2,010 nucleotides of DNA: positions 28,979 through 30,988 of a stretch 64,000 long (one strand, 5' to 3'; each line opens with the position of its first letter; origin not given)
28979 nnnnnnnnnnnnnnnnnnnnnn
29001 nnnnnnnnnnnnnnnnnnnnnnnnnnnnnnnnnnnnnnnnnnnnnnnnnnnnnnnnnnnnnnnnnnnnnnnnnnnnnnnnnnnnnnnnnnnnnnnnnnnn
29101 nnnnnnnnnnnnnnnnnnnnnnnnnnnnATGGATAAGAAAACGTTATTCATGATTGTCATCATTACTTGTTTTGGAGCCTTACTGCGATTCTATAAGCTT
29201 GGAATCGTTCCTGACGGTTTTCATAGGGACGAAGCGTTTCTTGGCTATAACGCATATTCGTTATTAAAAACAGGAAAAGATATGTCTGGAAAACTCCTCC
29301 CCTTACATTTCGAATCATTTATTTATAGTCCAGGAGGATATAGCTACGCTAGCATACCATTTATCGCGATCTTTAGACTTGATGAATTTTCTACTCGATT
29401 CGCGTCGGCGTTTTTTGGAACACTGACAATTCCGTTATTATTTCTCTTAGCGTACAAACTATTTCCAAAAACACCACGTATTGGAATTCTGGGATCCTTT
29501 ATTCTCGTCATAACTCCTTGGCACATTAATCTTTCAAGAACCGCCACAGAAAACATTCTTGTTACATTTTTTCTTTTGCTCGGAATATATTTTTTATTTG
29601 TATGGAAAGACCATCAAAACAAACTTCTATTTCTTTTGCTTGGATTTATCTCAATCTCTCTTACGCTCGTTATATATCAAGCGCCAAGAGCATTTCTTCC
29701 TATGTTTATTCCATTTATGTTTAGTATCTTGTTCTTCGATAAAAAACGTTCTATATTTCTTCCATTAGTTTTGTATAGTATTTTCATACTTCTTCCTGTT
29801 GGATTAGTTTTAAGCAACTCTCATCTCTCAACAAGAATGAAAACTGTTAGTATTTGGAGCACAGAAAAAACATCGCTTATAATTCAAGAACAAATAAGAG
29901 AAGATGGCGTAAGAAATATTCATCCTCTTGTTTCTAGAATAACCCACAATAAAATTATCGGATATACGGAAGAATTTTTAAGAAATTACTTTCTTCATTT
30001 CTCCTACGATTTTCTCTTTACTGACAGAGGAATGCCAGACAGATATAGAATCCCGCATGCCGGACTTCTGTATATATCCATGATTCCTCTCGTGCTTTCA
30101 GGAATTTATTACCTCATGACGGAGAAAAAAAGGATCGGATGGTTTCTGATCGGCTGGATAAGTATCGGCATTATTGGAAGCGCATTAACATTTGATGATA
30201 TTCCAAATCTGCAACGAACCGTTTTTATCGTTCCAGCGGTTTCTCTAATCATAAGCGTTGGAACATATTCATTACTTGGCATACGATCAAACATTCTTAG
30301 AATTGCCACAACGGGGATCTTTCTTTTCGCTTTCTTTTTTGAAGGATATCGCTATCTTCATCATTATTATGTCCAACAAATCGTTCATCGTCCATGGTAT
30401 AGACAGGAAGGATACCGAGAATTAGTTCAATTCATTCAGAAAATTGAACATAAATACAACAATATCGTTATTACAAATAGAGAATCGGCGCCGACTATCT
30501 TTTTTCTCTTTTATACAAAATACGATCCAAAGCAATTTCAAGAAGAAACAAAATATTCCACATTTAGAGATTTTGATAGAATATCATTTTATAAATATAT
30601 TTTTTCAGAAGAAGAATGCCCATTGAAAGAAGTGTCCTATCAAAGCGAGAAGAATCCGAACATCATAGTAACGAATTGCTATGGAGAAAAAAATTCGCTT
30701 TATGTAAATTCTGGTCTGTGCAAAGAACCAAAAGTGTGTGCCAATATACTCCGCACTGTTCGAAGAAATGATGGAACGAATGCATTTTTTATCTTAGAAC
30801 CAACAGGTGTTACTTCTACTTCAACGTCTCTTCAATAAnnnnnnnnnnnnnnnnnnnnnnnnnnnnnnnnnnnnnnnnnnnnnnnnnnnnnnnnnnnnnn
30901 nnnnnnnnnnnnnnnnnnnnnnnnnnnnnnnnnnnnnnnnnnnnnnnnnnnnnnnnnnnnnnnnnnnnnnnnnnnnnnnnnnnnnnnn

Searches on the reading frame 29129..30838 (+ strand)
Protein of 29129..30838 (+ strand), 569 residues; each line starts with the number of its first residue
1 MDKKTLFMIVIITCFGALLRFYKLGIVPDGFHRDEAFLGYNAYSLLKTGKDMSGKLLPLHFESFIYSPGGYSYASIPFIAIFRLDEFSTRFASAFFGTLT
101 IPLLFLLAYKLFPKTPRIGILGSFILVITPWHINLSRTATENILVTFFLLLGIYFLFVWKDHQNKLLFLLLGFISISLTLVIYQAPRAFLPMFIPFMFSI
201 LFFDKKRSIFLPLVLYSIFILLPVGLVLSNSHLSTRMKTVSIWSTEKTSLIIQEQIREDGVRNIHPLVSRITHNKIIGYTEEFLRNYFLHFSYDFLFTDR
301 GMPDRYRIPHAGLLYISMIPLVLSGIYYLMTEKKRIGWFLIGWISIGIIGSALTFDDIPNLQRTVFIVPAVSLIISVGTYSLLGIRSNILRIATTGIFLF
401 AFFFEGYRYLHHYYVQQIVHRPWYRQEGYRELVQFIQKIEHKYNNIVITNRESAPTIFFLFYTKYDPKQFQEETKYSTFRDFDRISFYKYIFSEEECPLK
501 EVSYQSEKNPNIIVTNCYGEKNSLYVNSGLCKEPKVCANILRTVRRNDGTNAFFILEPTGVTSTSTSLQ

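Call 4: search_protein_families(library=pfam, proteins=[window:29129-30838:+], max_evalue=0.01)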
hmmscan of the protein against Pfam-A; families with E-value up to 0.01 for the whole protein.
window:29129-30838:+ (569 aa): 2 families
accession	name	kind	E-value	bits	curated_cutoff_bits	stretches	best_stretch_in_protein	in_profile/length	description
PF02366.24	PMT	-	2.2e-11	44.2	22.7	1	10-226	1-232/245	Dolichyl-phosphate-mannose-protein mannosyltransferase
PF13231.12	PMT_2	-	6.7e-07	30.1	26.1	1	78-223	13-156/160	Dolichyl-phosphate-mannose-protein mannosyltransferase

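Call 5: search_protein_families(library=ncbifam, proteins=[window:29129-30838:+], max_evalue=0.01)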
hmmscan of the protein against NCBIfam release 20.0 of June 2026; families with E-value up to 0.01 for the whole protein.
window:29129-30838:+ (569 aa): 1 family
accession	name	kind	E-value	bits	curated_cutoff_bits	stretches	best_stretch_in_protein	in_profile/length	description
TIGR03663.1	TIGR03663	subfamily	2.3e-09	36.8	126.25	1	8-195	3-175/435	flippase activity-associated protein Agl23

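Call 39: find_homologous_proteins(query=window:29129-30838:+, max_evalue=0.00001)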
Query window:29129-30838:+ (569 aa): 919 proteins with E <= 0.00001 among 8000 candidates; the best 120 are listed.
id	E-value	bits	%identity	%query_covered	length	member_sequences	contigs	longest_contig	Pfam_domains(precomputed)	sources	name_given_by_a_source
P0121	0.0e+0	1259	99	99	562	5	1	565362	PF02366.25,PF13231.13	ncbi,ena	-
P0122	0.0e+0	1023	81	96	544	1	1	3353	PF02366.25,PF13231.13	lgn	-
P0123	5.0e-298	1008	85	91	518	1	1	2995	PF02366.25,PF13231.13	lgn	-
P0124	1.3e-220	752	60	100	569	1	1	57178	PF02366.25,PF13231.13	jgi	jgi:4-amino-4-deoxy-L-arabinose transferase-like glycosyltransferase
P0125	3.7e-206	704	55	99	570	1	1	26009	PF02366.25,PF13231.13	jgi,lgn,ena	-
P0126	4.7e-205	701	55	100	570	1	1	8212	PF02366.25,PF13231.13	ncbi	-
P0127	8.6e-205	700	56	99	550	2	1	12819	PF02366.25,PF13231.13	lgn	-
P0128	3.9e-197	674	55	95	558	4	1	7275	PF02366.25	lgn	-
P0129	3.5e-181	622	53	97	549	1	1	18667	PF02366.25,PF13231.13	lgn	-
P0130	3.1e-179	615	53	98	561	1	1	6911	PF02366.25,PF02516.21,PF13231.13,PF14264.13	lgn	-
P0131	2.1e-177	609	53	98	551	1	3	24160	PF02366.25,PF13231.13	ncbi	-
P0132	6.7e-177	608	52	95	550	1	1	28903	PF02366.25,PF13231.13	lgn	-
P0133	3.4e-176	605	50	99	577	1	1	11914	PF02366.25,PF13231.13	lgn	-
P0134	1.5e-175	603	51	97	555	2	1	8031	PF02366.25,PF13231.13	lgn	-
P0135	2.6e-175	602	50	98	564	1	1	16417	PF13231.13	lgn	-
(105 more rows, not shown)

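Call 42: find_related_loci(query=A2, collection=metagenome_contigs, flank=7000)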
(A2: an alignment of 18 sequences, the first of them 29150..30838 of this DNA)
Query A2 (562 aa) in metagenome_contigs; peptide patterns used: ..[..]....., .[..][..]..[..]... (x = any residue, [..] = any of these).
259 stretches matched a pattern; 109 encode a relative of the query (tblastn E <= 1e-3); the best 80 are kept; 80 distinct loci.
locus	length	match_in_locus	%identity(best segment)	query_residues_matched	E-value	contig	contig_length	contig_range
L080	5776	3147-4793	52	1-550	3e-178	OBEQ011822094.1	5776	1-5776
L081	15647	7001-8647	50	1-549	3e-169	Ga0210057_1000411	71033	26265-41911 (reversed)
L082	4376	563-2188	52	1-546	7e-175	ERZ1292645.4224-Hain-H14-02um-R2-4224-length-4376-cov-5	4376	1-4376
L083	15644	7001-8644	48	1-550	1e-168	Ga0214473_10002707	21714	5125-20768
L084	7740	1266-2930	50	2-550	1e-166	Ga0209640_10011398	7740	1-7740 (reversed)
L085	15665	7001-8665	50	2-550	2e-166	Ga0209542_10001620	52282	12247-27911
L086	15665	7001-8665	50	2-550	2e-166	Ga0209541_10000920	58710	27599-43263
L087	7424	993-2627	51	1-550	8e-166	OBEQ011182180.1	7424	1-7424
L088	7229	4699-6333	49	12-551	6e-166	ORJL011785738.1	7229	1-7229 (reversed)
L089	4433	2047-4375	51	13-550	3e-170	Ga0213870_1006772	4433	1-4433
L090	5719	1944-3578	50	13-550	7e-167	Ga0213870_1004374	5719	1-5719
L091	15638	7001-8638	50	1-550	7e-163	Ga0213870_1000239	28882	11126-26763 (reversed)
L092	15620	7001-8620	51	4-550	2e-162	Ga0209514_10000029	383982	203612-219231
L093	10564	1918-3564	49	1-549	3e-161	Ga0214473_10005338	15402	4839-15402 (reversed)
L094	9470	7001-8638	50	9-546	3e-161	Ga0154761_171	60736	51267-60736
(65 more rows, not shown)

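Call 57: search_solved_structures(query=A2, max_evalue=0.01, show_alignments=1)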
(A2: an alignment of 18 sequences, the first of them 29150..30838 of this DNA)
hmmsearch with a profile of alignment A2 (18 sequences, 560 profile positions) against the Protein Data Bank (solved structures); distinct sequences matched with E-value up to 0.01: 0.

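Call 70: predict_structure(alignment_id=A2)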
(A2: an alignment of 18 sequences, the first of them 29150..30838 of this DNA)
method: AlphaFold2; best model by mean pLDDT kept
length: 562 residues; sequences in the alignment: 18
mean_pLDDT: 74.3   pTM: 0.77
mean pLDDT of the five models: 74.3, 74.1, 74.0, 73.6, 72.9
residues with pLDDT >= 90: 119; 70-90: 245; 50-70: 138; < 50: 60
segments of 3 or more residues with pLDDT < 50: 50-63, 227-255, 411-416, 557-562
pLDDT, mean of each block of 10 residues (from residue 1): 89 69 62 77 69 39 58 79 80 95 92 91 60 78 95 87 95 80 91 77 88 86 55 44 38 46 53 70 72 61 59 89 94 93 72 69 93 86 83 76 63 50 78 87 61 59 75 62 80 83 81 86 83 85 83 58 36
secondary structure, 60 per line:
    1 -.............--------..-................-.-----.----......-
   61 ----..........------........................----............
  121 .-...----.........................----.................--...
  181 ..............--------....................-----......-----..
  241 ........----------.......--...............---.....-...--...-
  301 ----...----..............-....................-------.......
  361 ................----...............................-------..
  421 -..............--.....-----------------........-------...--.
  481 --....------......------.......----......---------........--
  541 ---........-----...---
elements in order: H2-14 H26-41 H54-59 H65-74 H81-104 H109-121 H130-154 H159-175 H178-194 H203-222 H228-233 H239-248 H259-265 H268-282 H286-290 H312-325 H327-346 H354-376 H381-411 H422-435 E438-442 H460-467 E483-486 E493-498 E505-511 E516-521 E531-538 E544-551 E557-559

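Call 73: fold_search(model_id=the predicted structure, library=pdb)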
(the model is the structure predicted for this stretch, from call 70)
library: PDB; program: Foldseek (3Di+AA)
matches with E <= 10: 748; with E <= 0.001: 10
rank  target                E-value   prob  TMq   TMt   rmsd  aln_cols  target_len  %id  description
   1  5ogl_A                7.5e-06  1.00  0.43  0.35  13.4       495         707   15  Structure of bacterial oligosaccharyltransferase PglB in complex with an acceptor peptide and an lipid-linked oligosac (released 2017-10-25)
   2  7e9s_A                1.1e-05  1.00  0.45  0.32  12.3       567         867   13  Archaeal oligosaccharyltransferase AglB from Archaeoglobus fulgidus in complex with an inhibitory peptide and a dolich (released 2021-09-08)
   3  6s7o_A                1.1e-05  1.00  0.44  0.39  12.3       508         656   13  Cryo-EM structure of human oligosaccharyltransferase complex OST-A (released 2019-12-18)
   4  8b6l_I                1.1e-05  1.00  0.47  0.40  12.2       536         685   13  Subtomogram average of the human Sec61-TRAP-OSTA-translocon (released 2022-12-07)
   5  8pn9_A                1.7e-05  1.00  0.47  0.41  12.4       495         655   14  Structure of human oligosaccharyltransferase OST-A complex bound to NGI-1 (released 2024-05-08)
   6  6s7t_A                2.8e-05  1.00  0.45  0.37  12.9       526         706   13  Cryo-EM structure of human oligosaccharyltransferase complex OST-B (released 2019-12-18)
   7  6ezn_F                3.3e-05  1.00  0.41  0.36  14.7       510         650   12  Cryo-EM structure of the yeast oligosaccharyltransferase (OST) complex (released 2018-01-17)
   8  6gxc_A                3.7e-05  1.00  0.43  0.35  13.4       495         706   16  Bacterial oligosaccharyltransferase PglB in complex with an inhibitory peptide and a reactive lipid-linked oligosaccha (released 2018-11-14)
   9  3waj                  4.4e-05  1.00  0.42  0.31  13.3       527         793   14  Crystal structure of the Archaeoglobus fulgidus oligosaccharyltransferase (O29867_ARCFU) complex with Zn and sulfate (released 2013-10-30)
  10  5f15                  5.8e-04  1.00  0.46  0.48  11.9       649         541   12  Crystal Structure of ArnT from Cupriavidus metallidurans bound to Undecaprenyl phosphate (released 2016-02-17)
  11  9i5k_A                2.7e-03  1.00  0.39  0.44  10.5       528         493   14  Structure of the Chaetomium thermophilum Pmt4 homodimer (C2 symmetry) (released 2025-12-24)
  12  6w98_A                4.3e-03  1.00  0.37  0.19   8.9       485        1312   13  Single-Particle Cryo-EM Structure of Arabinofuranosyltransferase AftD from Mycobacteria (released 2020-05-13)
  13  6wby                  9.3e-03  1.00  0.36  0.19   8.9       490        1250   12  Single-Particle Cryo-EM Structure of Arabinofuranosyltransferase AftD from Mycobacteria, Mutant R1389S Class 2 (released 2020-05-13)
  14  9e6i_B                4.8e-02  1.00  0.29  0.23   5.7       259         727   14  Cryo-EM structure of Saccharomyces cerevisiae Pmt4-Ccw5 complex (released 2025-10-15)
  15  9e61_A                6.2e-02  1.00  0.29  0.23   5.7       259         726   14  Cryo-EM structure of Saccharomyces cerevisiae Pmt4 apo form (released 2025-10-15)
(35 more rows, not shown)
